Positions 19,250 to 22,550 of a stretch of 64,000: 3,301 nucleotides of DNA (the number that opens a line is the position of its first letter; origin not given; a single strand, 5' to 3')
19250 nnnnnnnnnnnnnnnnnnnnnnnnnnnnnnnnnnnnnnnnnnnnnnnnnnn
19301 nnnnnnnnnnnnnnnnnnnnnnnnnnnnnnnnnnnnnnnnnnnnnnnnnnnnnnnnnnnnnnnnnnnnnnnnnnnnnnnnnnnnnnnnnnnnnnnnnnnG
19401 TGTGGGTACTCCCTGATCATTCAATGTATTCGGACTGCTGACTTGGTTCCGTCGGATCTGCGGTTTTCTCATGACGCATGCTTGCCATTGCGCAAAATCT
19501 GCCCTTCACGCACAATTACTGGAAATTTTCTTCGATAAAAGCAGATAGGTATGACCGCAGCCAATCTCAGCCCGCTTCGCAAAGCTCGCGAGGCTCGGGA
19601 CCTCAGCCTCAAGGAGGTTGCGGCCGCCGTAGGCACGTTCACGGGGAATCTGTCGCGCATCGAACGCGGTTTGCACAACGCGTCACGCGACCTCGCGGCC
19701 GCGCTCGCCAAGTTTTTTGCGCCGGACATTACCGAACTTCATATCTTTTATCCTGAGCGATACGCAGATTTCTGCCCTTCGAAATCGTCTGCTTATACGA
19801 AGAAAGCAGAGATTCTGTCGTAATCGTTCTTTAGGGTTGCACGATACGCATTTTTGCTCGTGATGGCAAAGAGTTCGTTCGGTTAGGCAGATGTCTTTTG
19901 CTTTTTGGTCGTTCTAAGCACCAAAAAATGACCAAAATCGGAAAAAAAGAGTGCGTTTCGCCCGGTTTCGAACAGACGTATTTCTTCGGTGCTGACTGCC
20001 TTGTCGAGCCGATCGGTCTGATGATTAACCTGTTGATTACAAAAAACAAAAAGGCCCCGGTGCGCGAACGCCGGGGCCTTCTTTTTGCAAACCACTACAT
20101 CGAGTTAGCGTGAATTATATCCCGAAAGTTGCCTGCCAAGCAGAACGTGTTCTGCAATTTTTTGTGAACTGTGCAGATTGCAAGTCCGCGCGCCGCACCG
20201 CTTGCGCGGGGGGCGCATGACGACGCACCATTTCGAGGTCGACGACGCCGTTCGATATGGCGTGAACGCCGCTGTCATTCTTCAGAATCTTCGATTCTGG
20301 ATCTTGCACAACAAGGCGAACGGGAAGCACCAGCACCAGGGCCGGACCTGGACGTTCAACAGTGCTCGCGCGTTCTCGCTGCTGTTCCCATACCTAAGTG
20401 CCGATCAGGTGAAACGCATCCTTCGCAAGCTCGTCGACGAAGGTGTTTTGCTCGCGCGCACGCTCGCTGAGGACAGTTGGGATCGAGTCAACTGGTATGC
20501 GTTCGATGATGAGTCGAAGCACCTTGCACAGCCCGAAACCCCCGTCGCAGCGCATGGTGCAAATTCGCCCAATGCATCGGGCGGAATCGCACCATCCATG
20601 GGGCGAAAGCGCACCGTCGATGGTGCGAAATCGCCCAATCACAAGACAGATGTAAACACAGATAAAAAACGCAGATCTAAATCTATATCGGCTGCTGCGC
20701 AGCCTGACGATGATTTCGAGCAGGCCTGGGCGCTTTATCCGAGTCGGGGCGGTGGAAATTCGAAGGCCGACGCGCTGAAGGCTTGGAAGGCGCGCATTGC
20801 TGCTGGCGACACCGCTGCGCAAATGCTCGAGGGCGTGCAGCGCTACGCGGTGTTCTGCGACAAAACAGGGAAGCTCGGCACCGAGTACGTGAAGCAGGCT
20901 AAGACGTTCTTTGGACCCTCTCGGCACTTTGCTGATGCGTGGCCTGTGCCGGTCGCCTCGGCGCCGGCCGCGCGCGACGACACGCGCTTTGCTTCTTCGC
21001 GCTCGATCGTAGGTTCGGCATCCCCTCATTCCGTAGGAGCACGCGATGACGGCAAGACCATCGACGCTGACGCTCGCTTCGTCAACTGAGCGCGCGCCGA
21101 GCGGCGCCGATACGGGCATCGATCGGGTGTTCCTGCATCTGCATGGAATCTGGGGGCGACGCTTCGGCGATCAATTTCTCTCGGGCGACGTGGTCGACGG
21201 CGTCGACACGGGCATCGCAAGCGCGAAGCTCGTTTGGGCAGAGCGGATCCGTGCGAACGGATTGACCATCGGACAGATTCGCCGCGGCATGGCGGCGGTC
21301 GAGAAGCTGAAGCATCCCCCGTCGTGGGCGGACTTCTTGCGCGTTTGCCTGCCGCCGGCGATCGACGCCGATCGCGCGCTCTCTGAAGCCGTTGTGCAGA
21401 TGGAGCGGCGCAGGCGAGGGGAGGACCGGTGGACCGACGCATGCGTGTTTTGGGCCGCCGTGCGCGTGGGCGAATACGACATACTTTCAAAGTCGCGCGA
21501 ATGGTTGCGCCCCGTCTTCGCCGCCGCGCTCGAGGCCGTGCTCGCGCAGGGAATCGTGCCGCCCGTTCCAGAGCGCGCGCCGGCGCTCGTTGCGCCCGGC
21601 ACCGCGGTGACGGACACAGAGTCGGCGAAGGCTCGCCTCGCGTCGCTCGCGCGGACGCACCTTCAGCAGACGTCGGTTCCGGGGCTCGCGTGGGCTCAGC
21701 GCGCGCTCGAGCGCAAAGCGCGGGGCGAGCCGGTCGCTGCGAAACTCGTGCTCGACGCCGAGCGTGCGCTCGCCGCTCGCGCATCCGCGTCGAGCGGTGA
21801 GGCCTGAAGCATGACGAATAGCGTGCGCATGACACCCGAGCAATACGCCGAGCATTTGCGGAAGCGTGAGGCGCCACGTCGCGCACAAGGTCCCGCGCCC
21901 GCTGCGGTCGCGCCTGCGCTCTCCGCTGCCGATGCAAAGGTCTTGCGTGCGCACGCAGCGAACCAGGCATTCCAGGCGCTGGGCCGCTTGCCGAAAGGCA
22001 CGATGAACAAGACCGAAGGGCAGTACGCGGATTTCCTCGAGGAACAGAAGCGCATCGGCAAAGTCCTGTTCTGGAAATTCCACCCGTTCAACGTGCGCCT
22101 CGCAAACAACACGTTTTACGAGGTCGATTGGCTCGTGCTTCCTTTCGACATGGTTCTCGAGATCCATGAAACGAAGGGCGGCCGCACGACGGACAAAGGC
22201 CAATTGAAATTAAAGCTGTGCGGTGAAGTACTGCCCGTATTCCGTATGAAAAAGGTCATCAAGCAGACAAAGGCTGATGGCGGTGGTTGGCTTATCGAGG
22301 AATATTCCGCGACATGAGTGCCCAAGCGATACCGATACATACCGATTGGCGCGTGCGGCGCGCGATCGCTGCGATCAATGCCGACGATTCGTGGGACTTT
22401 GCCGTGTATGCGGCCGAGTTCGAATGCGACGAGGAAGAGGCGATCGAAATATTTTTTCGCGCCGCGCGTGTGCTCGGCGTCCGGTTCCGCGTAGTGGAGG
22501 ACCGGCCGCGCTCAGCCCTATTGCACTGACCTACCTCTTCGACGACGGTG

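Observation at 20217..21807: Second, lambda-type O/P replication module with in-gene ori iterons: dual replication systems on one element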

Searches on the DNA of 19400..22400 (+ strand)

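Call 6: search_dna_similar(query=window:19400-22400:+, collection=phages, mode=distant, max_rows=25)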
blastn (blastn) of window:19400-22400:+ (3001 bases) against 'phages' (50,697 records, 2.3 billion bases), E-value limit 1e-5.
Records with a match: 32; places in all: 32; records where one place covers at least 80% of the query: 0.
Best place of each record, by identity: 80-90% 17; 60-80% 15.
By first word of the organism name: Burkholderia 10; Stx2a-converting 8; Stx1a-converting 7; Pseudomonas 2; Ralstonia 2; Klebsiella 1; Escherichia 1; Stx2d-converting 1.
By host as written in the record: - 18; Burkholderia cenocepacia 4; Pseudomonas aeruginosa 2; Burkholderia cepacia LMG 18821 2; Ralstonia pseudosolanacearum 2; Burkholderia cenocepacia Van1 1; Klebsiella pneumoniae ST13-OXA48 1; Burkholderia contaminans 1; and 1 more.
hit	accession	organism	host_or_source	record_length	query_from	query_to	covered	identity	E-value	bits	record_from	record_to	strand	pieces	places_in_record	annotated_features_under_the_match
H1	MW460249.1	Pseudomonas phage Itty13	Pseudomonas aeruginosa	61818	2574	2921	12%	65.6%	1e-12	83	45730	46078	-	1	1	hypothetical protein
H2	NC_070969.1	Pseudomonas phage Itty13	Pseudomonas aeruginosa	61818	2574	2921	12%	65.6%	1e-12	83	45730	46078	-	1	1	hypothetical protein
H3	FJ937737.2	Burkholderia phage BcepIL02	Burkholderia cenocepacia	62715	1313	1556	8%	75.0%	1e-37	166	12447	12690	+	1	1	putative DNA replication protein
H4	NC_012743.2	Burkholderia phage BcepIL02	Burkholderia cenocepacia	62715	1313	1556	8%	75.0%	1e-37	166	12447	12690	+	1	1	replication initiation O-like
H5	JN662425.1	Burkholderia phage DC1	Burkholderia cepacia LMG 18821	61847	1313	1530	7%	77.5%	7e-40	173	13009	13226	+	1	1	replication protein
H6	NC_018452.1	Burkholderia phage DC1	Burkholderia cepacia LMG 18821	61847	1313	1530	7%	77.5%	7e-40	173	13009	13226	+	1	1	replication initiation O-like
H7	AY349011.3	Burkholderia phage Bcep22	-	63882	1313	1530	7%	74.3%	1e-30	141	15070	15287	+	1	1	putative DNA replication protein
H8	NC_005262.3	Burkholderia phage Bcep22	-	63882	1313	1530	7%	74.3%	1e-30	141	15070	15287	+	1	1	replication initiation protein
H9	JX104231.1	Burkholderia phage BcepMigl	Burkholderia cenocepacia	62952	1316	1530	7%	71.1%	1e-18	103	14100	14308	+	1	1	replication protein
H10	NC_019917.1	Burkholderia phage BcepMigl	Burkholderia cenocepacia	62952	1316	1530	7%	71.1%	1e-18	103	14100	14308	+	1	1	replication initiation protein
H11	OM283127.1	Burkholderia phage JC1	Burkholderia cenocepacia Van1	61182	1313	1518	7%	72.2%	3e-19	104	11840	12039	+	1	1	replication initiator protein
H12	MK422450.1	Klebsiella phage ST13-OXA48phi12.4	Klebsiella pneumoniae ST13-OXA48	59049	1311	1518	7%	68.7%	2e-10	76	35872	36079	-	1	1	hypothetical protein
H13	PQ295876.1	Ralstonia phage YL1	Ralstonia pseudosolanacearum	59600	1313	1511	7%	68.8%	4e-12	81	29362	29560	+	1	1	hypothetical protein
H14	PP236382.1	Ralstonia phage QkW1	Ralstonia pseudosolanacearum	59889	1313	1511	7%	68.8%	4e-12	81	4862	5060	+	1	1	hypothetical protein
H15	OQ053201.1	Burkholderia phage CSP3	Burkholderia contaminans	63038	1313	1460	5%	72.0%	1e-11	80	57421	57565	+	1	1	replication initator protein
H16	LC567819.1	Stx1a-converting phage Stx1_14040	-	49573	1466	1530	2%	81.5%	3e-7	64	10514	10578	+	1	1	phage replication protein O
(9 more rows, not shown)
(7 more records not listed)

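Call 26: get_annotated_region(hit=H16, flank=3000)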
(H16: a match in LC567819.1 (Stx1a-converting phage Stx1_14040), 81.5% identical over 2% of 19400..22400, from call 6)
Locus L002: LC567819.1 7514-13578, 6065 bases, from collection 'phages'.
description: Stx1a-converting phage Stx1_14040 DNA, complete genome.
organism: Stx1a-converting phage Stx1_14040 (NCBI taxid 2751372)
taxonomy: Viruses; Duplodnaviria; Heunggongvirae; Uroviricota; Caudoviricetes
host: -; source: -; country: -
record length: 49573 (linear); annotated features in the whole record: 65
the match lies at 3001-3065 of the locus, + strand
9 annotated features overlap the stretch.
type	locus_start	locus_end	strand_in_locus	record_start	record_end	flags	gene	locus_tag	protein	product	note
CDS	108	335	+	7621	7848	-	-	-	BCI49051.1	hypothetical protein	Stx1a14040_180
CDS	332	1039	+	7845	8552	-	-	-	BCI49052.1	DNA-binding protein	Stx1a14040_190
CDS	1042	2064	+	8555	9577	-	-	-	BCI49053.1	phage antirepressor Ant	Stx1a14040_200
CDS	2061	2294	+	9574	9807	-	-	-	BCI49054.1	hypothetical protein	Stx1a14040_210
CDS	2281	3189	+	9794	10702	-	-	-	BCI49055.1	phage replication protein O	Stx1a14040_220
CDS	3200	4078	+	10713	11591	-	-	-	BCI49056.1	DNA helicase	Stx1a14040_230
CDS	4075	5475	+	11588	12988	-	-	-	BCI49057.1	replication protein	Stx1a14040_240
CDS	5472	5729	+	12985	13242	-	-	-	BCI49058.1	hypothetical protein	Stx1a14040_250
CDS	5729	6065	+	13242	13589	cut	-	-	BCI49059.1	phage antiterminator Q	Stx1a14040_260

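Call 27: get_annotated_region(hit=H6, flank=3000)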
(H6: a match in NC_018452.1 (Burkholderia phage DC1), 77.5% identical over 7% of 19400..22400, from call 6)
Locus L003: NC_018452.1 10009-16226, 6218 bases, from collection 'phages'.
description: Burkholderia phage DC1, complete genome.
organism: Burkholderia phage DC1 (NCBI taxid 2881398)
taxonomy: Viruses; Duplodnaviria; Heunggongvirae; Uroviricota; Caudoviricetes; Lessievirus; Lessievirus DC1
host: Burkholderia cepacia LMG 18821; source: -; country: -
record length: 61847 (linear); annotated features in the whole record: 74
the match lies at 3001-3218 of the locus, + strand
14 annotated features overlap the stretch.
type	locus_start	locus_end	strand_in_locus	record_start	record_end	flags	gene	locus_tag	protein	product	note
CDS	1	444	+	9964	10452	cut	-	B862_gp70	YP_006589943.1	single strand DNA binding protein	gp13; similar to BcepIL02 gp13 (YP_002922685.1) and Bcep22 Bcep22gp17 (NP_944246.1)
CDS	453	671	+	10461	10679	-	-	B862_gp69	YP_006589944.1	DksA-like zinc-finger protein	gp14; similar to BcepIL02 gp14 (YP_002922686.1) and Bcep22 Bcep22gp18 (YP_001531194.1)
CDS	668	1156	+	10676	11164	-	-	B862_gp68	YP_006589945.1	hypothetical protein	gp15; similar to BcepIL02 gp15 (YP_002922687.1) and Bcep22 Bcep22gp19 (NP_944247.1)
CDS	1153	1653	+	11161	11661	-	-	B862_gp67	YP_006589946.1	hypothetical protein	gp16; similar to BcepIL02 gp16 (YP_002922688.1) and Bcep22 Bcep22gp20 (NP_944248.1)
CDS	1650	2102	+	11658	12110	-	-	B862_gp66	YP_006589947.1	hypothetical protein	gp17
CDS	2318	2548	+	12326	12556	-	-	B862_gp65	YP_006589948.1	hypothetical protein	gp18; similar to BcepIL02 gp19 (YP_002922691.1) and Bcep22 Bcep22gp24 (NP_944252.1)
CDS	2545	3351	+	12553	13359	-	-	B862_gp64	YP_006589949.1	replication initiation O-like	gp19; similar to BcepIL02 gp20 (YP_002922692.1) and Bcep22 Bcep22gp27 (NP_944256.1)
CDS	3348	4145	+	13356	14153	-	-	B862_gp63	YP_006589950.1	DnaC-like helicase loader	gp20; similar to BcepIL02 gp21 (YP_002922693.1) and Bcep22 Bcep22gp28 (NP_944257.1)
CDS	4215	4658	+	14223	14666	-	-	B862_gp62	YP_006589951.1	antimicrobial peptide resistance and lipid A acylation protein PagP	gp21; similar to BcepIL02 gp22 (YP_002922694.1)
CDS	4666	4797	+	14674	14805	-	-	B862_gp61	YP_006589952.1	hypothetical protein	gp22; similar to BcepIL02 gp23 (YP_002922695.1) and Bcep22 Bcep22gp29 (NP_944258.1)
CDS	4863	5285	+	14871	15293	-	-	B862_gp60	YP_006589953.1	hypothetical protein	gp23; similar to Bcep22 Bcep22gp30 (NP_944259.1)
CDS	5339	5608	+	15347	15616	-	-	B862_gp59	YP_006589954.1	hypothetical protein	gp24; similar to BcepIL02 gp24 (YP_002922696.1)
CDS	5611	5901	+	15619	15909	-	-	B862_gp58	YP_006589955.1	hypothetical protein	gp25; similar to BcepIL02 gp25 (YP_002922697.1)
CDS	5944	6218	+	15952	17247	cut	-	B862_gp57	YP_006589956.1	hypothetical protein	gp26; similar to BcepIL02 gp26 (YP_002922698.1) and Bcep22 Bcep22gp31 (NP_944260.2)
